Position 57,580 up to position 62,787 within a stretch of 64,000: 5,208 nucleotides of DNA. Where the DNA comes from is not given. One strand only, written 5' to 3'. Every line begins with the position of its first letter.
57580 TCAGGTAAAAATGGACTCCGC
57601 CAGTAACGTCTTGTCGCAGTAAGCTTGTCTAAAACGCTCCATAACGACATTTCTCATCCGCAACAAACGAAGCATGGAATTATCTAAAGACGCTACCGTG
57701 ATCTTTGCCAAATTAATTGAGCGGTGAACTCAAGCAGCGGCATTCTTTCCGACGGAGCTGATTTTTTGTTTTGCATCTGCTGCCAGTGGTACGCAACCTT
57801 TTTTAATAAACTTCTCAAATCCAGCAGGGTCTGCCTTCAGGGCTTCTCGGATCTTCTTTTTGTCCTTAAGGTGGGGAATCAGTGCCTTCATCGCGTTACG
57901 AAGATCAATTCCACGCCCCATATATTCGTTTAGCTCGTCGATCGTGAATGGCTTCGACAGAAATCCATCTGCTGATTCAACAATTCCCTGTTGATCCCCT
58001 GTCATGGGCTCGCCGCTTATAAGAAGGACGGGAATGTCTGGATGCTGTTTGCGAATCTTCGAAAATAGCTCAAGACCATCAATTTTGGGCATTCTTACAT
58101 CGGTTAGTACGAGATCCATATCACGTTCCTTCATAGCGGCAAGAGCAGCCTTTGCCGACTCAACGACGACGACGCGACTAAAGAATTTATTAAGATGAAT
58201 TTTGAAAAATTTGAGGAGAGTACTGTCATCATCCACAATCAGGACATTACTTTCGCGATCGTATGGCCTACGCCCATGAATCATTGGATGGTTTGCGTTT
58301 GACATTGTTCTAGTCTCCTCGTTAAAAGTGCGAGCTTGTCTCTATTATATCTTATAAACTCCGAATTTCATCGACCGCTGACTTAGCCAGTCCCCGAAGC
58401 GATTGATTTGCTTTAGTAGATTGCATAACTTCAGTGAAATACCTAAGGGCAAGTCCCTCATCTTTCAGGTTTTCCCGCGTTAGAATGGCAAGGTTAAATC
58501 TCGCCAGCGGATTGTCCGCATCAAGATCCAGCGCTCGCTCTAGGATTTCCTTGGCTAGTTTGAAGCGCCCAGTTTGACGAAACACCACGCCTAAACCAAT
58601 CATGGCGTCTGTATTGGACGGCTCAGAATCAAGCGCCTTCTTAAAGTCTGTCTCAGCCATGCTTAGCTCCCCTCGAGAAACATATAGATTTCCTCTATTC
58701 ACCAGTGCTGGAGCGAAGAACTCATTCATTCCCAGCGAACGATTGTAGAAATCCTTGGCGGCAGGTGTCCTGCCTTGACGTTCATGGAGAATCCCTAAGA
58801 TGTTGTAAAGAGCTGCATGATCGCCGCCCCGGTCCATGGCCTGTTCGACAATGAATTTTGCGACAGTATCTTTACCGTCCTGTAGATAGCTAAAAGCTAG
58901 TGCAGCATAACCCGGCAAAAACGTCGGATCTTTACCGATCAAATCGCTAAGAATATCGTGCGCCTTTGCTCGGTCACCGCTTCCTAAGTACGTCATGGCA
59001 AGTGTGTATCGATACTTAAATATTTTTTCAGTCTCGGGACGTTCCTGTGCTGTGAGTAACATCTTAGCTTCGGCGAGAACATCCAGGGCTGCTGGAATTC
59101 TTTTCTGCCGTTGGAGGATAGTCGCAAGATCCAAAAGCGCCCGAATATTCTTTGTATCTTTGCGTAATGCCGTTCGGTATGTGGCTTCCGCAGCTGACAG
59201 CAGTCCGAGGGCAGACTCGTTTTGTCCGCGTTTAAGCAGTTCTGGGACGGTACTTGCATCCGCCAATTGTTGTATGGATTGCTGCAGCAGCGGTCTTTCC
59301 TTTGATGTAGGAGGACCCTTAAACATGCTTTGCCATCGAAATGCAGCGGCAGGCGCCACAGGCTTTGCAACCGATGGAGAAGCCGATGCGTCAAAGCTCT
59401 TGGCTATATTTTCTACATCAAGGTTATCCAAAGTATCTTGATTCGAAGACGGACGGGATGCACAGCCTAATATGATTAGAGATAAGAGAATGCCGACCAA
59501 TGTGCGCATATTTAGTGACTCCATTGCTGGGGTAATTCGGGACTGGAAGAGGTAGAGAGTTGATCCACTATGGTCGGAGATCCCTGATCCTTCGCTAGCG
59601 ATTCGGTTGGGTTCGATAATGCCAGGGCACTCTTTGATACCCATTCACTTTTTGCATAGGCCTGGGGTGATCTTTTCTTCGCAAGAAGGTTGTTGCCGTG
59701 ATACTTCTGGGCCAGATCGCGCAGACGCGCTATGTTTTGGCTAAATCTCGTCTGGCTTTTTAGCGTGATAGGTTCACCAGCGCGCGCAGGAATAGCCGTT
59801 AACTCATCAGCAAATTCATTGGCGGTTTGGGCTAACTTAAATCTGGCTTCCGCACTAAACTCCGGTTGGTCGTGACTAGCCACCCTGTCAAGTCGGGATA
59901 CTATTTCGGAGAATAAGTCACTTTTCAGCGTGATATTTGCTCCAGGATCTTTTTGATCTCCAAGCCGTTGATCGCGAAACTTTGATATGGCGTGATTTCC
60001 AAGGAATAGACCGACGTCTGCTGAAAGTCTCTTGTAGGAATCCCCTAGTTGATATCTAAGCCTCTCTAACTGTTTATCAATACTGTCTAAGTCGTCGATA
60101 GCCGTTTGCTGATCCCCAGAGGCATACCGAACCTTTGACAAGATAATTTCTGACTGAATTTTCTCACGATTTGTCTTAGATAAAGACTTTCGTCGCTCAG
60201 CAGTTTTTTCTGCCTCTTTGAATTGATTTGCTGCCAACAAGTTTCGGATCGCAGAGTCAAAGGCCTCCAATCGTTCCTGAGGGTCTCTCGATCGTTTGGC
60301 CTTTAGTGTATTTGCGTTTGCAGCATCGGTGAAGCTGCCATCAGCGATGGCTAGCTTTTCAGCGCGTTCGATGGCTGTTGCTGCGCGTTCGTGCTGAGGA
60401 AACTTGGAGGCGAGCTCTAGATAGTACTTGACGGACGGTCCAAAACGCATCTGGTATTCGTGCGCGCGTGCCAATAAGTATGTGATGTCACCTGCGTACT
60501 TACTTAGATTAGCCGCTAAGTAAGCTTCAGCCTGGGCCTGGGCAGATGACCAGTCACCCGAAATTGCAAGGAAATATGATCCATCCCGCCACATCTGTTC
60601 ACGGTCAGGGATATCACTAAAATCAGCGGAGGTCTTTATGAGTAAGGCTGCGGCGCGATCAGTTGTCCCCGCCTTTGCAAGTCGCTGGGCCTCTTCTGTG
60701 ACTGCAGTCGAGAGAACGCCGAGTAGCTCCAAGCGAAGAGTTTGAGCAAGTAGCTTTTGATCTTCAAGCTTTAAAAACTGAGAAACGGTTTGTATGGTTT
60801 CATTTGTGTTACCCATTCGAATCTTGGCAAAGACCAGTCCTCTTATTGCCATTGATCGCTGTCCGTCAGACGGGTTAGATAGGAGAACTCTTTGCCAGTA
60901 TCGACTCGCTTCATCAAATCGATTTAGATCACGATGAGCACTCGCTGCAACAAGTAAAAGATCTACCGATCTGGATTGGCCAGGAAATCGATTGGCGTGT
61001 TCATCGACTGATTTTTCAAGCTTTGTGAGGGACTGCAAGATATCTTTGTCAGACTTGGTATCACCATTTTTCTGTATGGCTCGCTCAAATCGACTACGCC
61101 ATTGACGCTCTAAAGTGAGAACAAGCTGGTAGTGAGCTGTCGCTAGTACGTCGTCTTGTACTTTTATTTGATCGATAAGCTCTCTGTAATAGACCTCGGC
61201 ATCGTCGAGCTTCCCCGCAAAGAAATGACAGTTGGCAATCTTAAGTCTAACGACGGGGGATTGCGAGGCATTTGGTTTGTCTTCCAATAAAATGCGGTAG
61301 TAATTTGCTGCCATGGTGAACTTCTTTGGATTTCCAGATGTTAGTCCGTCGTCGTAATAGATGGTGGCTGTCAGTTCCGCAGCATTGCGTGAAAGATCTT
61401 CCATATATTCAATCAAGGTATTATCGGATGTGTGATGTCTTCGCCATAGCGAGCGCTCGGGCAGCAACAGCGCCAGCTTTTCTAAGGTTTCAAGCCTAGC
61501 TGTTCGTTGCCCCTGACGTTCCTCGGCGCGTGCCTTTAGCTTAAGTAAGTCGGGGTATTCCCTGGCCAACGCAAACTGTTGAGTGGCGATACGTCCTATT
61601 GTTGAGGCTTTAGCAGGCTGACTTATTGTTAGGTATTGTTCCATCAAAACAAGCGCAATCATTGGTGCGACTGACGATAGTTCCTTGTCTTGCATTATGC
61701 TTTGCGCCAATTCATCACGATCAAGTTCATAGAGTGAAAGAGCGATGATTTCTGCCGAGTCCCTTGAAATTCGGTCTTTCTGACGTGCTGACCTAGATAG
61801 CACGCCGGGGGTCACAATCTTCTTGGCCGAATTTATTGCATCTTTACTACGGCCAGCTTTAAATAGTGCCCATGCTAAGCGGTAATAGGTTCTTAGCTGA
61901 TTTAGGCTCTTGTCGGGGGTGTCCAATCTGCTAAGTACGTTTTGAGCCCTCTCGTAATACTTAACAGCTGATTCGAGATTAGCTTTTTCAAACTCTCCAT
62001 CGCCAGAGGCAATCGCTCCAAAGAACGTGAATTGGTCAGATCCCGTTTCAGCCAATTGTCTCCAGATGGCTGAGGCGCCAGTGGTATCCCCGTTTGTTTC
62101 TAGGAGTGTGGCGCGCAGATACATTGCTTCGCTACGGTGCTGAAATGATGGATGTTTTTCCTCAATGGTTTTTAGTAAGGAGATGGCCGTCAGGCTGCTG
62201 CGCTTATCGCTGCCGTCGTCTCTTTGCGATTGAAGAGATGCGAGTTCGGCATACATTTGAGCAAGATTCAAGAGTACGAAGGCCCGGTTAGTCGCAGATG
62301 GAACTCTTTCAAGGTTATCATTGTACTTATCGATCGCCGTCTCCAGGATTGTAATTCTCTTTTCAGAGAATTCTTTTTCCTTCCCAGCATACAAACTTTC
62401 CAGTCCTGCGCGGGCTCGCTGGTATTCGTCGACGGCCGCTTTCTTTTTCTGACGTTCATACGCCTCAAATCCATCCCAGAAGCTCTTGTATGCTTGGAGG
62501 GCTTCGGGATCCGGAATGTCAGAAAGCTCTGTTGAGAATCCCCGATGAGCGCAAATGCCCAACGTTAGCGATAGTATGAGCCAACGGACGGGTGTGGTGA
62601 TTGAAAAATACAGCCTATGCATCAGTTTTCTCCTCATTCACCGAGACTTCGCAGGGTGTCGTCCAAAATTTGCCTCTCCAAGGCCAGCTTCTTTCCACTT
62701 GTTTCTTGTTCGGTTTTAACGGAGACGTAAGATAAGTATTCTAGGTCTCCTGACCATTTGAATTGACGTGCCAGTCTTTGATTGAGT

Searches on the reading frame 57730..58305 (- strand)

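Call 79: search_protein_families(library=pfam, proteins=[window:57730-58305:-], max_evalue=0.0001)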
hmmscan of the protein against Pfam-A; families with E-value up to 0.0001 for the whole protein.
window:57730-58305:- (191 aa): 1 family
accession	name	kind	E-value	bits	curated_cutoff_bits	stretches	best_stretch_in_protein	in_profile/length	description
PF00072.30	Response_reg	-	5.6e-25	88.1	30.2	1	21-127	1-108/111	Response regulator receiver domain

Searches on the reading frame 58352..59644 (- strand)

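Call 79: search_protein_families(library=pfam, proteins=[window:58352-59644:-], max_evalue=0.0001)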
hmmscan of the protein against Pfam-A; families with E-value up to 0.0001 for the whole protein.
window:58352-59644:- (430 aa): 21 families
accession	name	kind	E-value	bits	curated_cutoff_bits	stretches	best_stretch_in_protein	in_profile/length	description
PF07719.23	TPR_2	-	9.9e-21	72.6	27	0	311-344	1-34/34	Tetratricopeptide repeat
PF13432.12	TPR_16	-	1.8e-20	73.4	32.7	1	317-379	3-65/65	Tetratricopeptide repeat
PF14559.12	TPR_19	-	3.5e-20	72.5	25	1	325-381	5-61/68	Tetratricopeptide repeat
PF13428.12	TPR_14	-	1.5e-19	68.9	23.5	0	351-387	7-43/44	Tetratricopeptide repeat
PF00515.34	TPR_1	-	5.9e-19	67.5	27.8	1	311-344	1-34/34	Tetratricopeptide repeat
PF13181.12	TPR_8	-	8.2e-19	66.5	25.7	0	347-378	3-34/34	Tetratricopeptide repeat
PF13431.12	TPR_17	-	3.6e-18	64.7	24.4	0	156-187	2-33/34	Tetratricopeptide repeat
PF13424.12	TPR_12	-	3.9e-18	65.9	30.1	1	312-375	4-75/77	Tetratricopeptide repeat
PF13414.12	TPR_11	-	3.8e-13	49.3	26.8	0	318-359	1-42/42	TPR repeat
PF13374.12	TPR_10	-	2.7e-10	40.3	27.5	0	314-339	5-30/42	Tetratricopeptide repeat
PF23914.1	TPR_CcmH_CycH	-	1.2e-09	38.6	42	0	318-414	57-155/158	Cytochrome c-type biogenesis protein H TPR domain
PF25062.1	ARM_TT21_N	-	1.2e-07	32.2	40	0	210-322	100-213/222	Tetratricopeptide repeat protein 21 N-terminal ARM repeat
PF13174.12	TPR_6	-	5.7e-07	30.2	26.3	0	346-373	1-28/33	Tetratricopeptide repeat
PF24575.1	TPR_Slam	-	1.1e-06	29.5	35.2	0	145-187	59-101/104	Surface lipoprotein assembly modifier, N-terminal TPR repeats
PF25063.1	ARM_TT21_C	-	1.5e-06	28.7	35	0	210-304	56-156/209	Tetratricopeptide repeat protein 21 C-terminal ARM domain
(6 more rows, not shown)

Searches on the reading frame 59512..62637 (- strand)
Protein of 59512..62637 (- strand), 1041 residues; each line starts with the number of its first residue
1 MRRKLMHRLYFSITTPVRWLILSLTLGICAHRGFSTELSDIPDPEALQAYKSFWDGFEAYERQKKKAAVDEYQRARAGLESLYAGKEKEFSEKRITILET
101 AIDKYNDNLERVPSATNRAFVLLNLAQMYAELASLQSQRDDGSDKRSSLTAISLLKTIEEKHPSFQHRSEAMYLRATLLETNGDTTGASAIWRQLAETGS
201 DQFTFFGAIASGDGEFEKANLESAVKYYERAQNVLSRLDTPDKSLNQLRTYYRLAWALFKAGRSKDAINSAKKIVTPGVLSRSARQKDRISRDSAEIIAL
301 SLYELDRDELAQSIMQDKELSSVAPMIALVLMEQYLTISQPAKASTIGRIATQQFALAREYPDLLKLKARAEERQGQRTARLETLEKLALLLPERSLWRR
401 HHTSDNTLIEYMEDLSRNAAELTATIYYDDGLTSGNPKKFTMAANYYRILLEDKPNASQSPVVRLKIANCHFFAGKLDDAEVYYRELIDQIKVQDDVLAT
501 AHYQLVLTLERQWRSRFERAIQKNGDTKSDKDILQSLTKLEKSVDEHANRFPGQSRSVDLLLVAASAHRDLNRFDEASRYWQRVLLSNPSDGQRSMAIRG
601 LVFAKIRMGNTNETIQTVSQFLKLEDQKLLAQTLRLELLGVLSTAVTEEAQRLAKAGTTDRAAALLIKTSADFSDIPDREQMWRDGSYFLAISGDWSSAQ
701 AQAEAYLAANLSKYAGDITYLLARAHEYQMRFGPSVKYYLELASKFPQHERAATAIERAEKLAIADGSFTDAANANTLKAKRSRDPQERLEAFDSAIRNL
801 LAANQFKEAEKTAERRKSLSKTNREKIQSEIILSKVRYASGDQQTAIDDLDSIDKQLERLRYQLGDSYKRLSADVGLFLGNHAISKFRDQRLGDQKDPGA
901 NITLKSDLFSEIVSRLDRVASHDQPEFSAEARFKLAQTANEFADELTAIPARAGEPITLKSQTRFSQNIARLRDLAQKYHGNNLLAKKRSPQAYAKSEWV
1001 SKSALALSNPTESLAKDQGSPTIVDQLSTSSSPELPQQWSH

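Call 11: search_protein_families(library=pfam, proteins=[window:59512-62637:-], max_evalue=0.001)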
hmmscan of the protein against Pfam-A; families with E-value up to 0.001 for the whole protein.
window:59512-62637:- (1041 aa): 7 families
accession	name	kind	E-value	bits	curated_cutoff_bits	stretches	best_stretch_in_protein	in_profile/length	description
PF13424.12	TPR_12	-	2.4e-09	37.7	30.1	1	216-273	14-70/77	Tetratricopeptide repeat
PF13428.12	TPR_14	-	3.7e-08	33.7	23.5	0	559-591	2-34/44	Tetratricopeptide repeat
PF00515.34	TPR_1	-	2e-06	27.8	27.8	0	249-273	2-26/34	Tetratricopeptide repeat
PF14559.12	TPR_19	-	0.00012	22.8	25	0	443-490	10-54/68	Tetratricopeptide repeat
PF13174.12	TPR_6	-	0.00016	22.6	26.3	0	464-490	3-29/33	Tetratricopeptide repeat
PF25058.1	ARM_TT21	-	0.00017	22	27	0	748-856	22-123/155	Tetratricopeptide repeat protein 21 ARM repeat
PF07719.23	TPR_2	-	0.00058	20.2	27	0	563-590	6-33/34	Tetratricopeptide repeat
